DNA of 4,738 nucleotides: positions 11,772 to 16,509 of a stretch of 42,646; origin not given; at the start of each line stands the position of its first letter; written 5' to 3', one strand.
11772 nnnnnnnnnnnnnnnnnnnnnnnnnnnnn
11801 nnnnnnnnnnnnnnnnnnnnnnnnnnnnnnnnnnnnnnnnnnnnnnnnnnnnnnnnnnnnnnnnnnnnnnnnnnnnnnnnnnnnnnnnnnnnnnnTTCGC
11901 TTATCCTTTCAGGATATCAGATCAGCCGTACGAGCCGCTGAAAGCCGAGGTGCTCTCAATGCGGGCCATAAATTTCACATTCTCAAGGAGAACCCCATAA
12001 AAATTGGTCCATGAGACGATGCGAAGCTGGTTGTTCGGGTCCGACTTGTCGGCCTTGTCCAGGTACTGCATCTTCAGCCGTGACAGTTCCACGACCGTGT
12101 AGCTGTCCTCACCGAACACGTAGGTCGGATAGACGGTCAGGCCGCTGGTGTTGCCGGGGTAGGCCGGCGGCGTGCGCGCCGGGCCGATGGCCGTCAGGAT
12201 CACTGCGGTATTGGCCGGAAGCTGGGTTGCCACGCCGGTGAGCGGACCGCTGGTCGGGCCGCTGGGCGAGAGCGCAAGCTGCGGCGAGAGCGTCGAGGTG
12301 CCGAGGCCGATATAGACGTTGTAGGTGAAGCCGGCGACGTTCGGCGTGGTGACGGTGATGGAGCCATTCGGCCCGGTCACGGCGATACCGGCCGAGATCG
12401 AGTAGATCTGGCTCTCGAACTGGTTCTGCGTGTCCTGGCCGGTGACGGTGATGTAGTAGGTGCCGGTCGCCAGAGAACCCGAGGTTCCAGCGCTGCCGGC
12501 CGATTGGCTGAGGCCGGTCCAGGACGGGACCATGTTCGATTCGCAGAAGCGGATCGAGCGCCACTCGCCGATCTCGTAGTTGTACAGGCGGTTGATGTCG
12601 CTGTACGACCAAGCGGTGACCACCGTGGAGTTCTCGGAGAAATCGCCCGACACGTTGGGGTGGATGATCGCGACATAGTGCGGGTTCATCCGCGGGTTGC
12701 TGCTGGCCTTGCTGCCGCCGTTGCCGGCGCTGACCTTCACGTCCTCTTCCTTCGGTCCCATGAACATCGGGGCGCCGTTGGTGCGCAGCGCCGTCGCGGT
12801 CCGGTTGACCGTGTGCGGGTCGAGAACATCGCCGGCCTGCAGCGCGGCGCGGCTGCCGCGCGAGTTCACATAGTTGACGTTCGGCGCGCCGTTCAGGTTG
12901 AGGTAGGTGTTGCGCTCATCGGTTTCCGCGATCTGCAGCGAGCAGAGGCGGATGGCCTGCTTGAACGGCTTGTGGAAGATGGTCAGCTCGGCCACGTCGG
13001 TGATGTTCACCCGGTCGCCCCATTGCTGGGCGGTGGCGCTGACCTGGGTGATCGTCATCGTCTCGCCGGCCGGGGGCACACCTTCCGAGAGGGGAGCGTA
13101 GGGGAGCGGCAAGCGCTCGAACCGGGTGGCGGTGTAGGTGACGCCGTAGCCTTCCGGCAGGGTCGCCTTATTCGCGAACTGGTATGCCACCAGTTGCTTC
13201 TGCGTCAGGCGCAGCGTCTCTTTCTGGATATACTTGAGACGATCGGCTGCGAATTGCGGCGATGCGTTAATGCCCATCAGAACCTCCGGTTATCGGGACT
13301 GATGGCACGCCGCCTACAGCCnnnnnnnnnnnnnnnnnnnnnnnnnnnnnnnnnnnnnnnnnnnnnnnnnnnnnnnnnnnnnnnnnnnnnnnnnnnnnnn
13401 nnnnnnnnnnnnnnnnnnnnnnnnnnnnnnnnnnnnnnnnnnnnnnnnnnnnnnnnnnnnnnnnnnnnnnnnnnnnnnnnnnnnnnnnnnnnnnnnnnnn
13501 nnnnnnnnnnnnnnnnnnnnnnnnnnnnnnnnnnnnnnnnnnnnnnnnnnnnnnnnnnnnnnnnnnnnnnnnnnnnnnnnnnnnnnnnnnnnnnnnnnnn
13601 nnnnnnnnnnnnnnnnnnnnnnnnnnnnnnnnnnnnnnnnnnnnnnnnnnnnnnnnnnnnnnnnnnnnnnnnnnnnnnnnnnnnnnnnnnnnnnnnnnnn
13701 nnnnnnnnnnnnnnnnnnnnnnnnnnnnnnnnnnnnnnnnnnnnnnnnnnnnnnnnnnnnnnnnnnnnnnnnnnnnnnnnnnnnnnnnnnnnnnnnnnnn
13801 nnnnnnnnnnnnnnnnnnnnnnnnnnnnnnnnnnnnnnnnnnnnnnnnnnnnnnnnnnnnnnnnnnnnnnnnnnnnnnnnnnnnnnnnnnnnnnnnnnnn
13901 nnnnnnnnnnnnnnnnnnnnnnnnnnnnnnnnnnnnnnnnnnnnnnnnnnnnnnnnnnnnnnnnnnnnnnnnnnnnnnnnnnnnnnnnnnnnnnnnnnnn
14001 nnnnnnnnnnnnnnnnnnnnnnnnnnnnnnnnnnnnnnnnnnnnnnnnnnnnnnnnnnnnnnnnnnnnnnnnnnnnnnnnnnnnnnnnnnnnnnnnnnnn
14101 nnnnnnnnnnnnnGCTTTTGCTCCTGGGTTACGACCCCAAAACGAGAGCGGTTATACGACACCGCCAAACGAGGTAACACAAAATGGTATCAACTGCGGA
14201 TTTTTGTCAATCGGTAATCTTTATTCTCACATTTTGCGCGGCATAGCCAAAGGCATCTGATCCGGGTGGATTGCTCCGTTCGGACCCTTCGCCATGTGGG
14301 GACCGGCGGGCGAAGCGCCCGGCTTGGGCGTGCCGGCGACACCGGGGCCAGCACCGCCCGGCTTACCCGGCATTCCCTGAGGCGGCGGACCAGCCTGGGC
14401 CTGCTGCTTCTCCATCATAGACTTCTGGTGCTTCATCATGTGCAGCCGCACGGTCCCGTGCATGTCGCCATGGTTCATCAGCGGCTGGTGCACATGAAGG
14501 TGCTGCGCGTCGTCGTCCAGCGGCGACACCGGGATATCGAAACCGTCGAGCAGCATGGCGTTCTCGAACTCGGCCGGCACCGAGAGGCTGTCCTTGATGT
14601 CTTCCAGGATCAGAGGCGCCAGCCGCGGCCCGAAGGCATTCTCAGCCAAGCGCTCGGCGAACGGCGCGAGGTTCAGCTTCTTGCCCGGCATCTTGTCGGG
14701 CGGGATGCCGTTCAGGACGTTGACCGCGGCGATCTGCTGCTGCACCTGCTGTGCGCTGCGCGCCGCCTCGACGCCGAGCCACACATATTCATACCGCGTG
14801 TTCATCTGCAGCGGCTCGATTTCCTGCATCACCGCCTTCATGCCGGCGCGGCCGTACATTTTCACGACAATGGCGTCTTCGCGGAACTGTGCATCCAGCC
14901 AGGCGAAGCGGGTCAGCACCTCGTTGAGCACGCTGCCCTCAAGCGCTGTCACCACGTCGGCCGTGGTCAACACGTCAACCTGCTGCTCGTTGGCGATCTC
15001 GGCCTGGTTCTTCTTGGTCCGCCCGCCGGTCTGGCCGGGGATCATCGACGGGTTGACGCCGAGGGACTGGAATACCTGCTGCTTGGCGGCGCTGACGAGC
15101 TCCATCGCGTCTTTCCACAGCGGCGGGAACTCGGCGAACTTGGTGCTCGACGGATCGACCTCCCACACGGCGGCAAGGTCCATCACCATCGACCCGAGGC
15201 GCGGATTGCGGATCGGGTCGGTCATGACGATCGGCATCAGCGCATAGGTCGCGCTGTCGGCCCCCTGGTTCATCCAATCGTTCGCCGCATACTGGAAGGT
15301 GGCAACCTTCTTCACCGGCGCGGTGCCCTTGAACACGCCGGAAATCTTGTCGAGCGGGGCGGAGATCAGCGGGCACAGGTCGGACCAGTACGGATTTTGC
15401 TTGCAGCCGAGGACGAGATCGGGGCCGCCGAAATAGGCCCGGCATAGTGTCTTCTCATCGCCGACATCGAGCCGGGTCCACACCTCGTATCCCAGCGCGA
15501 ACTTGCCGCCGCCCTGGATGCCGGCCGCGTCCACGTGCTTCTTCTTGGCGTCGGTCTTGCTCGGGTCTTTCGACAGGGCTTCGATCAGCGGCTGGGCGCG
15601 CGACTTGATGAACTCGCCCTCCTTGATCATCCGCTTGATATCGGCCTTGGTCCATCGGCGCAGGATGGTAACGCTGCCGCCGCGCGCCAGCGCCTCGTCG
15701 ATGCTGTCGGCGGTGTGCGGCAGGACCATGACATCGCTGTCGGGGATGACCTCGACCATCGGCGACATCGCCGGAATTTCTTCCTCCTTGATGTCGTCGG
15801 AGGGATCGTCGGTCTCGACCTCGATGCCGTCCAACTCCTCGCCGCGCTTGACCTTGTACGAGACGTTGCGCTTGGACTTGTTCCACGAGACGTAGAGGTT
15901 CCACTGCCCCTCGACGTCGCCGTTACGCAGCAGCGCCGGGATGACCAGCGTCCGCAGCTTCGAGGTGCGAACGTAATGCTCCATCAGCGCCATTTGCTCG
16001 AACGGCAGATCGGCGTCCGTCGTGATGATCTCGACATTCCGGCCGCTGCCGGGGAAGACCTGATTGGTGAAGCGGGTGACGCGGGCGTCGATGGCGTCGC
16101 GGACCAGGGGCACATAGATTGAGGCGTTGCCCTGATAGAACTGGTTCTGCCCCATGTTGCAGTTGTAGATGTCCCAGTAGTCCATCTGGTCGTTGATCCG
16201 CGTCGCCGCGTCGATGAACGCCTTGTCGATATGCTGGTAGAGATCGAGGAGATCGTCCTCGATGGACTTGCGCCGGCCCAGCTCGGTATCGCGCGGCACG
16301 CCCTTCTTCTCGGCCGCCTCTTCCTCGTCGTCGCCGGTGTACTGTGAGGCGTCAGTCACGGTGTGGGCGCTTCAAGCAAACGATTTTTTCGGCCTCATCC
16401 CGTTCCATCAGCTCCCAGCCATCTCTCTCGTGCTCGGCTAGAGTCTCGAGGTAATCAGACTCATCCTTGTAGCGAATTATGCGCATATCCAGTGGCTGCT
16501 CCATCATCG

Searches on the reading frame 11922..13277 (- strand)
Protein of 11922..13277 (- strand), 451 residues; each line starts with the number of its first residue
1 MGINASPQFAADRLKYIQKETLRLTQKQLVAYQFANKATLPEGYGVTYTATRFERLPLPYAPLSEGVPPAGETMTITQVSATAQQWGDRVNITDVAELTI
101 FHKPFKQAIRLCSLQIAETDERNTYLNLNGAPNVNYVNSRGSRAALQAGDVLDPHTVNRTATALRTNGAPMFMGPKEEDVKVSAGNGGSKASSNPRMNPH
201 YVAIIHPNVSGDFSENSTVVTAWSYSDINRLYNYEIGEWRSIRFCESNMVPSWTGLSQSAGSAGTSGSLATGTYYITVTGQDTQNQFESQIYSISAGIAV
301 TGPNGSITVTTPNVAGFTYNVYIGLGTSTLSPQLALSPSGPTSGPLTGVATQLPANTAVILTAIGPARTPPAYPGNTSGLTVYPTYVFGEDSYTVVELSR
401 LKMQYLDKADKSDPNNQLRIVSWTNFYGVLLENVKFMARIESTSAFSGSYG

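Call 14: search_protein_families(library=pfam, proteins=[window:11922-13277:-], max_evalue=0.01)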
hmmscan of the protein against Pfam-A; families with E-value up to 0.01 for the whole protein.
window:11922-13277:- (451 aa): 1 family
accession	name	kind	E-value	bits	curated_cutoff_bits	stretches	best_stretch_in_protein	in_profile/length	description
PF25209.1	Phage_capsid_4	-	0.00049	20.9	27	1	58-229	53-177/262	Phage capsid protein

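Call 15: search_protein_families(library=phrogs, proteins=[window:11922-13277:-], max_evalue=0.01)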
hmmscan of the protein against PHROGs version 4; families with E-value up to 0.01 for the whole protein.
window:11922-13277:- (451 aa): 1 family
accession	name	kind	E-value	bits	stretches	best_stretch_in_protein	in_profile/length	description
phrog_1357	-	head and packaging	3.1e-41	142.5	1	14-446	34-348/356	major head protein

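Call 52: search_dna_similar(query=window:11922-13277:-, collection=phages, mode=protein, max_rows=25, max_evalue=0.00001)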
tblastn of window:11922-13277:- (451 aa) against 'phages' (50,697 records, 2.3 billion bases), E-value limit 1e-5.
Records with a match: 29; places in all: 29; records where one place covers at least 80% of the query: 3.
Best place of each record, by identity: <60% 29.
By first word of the organism name: Bacillus 13; Bacteriophage 10; Caudoviricetes 3; Paenibacillus 2; Pseudoalteromonas 1.
By host as written in the record: - 13; Bacillus megaterium 6; Bacillus megaterium Km 5; Bacillus megaterium strain Km Sp- 2; Pseudoalteromonas nigrifaciens 1; Paenibacillus larvae SV21 1; Paenibacillus larvae Pl02-27 1.
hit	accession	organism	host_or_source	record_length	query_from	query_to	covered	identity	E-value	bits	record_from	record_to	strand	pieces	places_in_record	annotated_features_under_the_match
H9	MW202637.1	Caudoviricetes sp.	Manatee Spring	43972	12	441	95%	27.1%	2e-26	119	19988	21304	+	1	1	major capsid protein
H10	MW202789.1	Caudoviricetes sp.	Manatee Spring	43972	12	441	95%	27.1%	2e-26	119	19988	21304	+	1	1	major capsid protein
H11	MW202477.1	Caudoviricetes sp.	Manatee Spring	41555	9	419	91%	27.3%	1e-30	131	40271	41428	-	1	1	major capsid protein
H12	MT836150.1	Bacteriophage sp.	human fecal samples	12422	5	253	55%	26.5%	1e-23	110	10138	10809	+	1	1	record has no annotation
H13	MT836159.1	Bacteriophage sp.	human fecal samples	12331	3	253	56%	26.2%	2e-15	85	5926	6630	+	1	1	record has no annotation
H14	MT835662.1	Bacteriophage sp.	human fecal samples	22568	9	247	53%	27.0%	4e-16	87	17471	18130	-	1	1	record has no annotation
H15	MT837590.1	Bacteriophage sp.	human fecal samples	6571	9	247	53%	27.0%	7e-15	83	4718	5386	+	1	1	record has no annotation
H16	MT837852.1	Bacteriophage sp.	human fecal samples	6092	16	253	53%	26.6%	1e-14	82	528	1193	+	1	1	record has no annotation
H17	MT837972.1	Bacteriophage sp.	human fecal samples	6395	16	253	53%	26.3%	8e-15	83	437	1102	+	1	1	record has no annotation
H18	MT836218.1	Bacteriophage sp.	human fecal samples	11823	9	247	53%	26.2%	3e-14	81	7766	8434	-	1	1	record has no annotation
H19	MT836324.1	Bacteriophage sp.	human fecal samples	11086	3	253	56%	24.6%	9e-15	83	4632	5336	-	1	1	record has no annotation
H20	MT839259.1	Bacteriophage sp.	human fecal samples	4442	9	251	54%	25.1%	1e-10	70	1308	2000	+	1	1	record has no annotation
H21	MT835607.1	Bacteriophage sp.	human fecal samples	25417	29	247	49%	26.8%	4e-13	78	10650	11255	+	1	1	record has no annotation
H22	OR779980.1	Pseudoalteromonas phage vB_Pun_Y3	Pseudoalteromonas nigrifaciens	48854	18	253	52%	24.5%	1e-7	60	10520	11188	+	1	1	major capsid protein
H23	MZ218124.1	Paenibacillus phage SV21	Paenibacillus larvae SV21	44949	24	247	50%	24.9%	4e-7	59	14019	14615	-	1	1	major capsid protein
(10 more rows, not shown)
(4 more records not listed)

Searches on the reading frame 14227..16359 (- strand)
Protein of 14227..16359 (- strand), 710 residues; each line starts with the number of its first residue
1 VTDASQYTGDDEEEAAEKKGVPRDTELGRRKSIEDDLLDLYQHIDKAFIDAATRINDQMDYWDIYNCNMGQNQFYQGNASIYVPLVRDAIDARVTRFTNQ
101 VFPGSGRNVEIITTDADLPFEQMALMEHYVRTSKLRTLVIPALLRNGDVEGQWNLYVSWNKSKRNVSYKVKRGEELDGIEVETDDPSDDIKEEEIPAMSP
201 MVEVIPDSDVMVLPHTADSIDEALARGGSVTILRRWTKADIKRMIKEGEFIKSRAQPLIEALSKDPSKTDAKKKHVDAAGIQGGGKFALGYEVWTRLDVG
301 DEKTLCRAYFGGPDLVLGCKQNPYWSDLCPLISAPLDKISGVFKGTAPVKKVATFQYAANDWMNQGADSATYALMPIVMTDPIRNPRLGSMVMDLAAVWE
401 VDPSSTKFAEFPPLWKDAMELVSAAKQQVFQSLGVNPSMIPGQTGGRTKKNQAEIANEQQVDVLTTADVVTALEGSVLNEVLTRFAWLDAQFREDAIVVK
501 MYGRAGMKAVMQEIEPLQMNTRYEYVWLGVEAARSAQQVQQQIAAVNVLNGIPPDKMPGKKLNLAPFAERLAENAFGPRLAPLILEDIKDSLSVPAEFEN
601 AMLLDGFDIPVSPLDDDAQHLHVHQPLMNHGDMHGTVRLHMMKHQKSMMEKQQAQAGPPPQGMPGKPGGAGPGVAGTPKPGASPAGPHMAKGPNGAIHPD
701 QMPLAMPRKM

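Call 14: search_protein_families(library=pfam, proteins=[window:14227-16359:-], max_evalue=0.01)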
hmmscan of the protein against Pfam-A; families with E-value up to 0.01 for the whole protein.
window:14227-16359:- (710 aa): 0 families

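Call 15: search_protein_families(library=phrogs, proteins=[window:14227-16359:-], max_evalue=0.01)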
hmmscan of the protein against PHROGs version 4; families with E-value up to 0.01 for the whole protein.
window:14227-16359:- (710 aa): 1 family
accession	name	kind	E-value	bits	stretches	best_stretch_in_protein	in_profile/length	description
phrog_332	-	connector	5.2e-08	32.7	1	329-655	260-532/560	head-tail adaptor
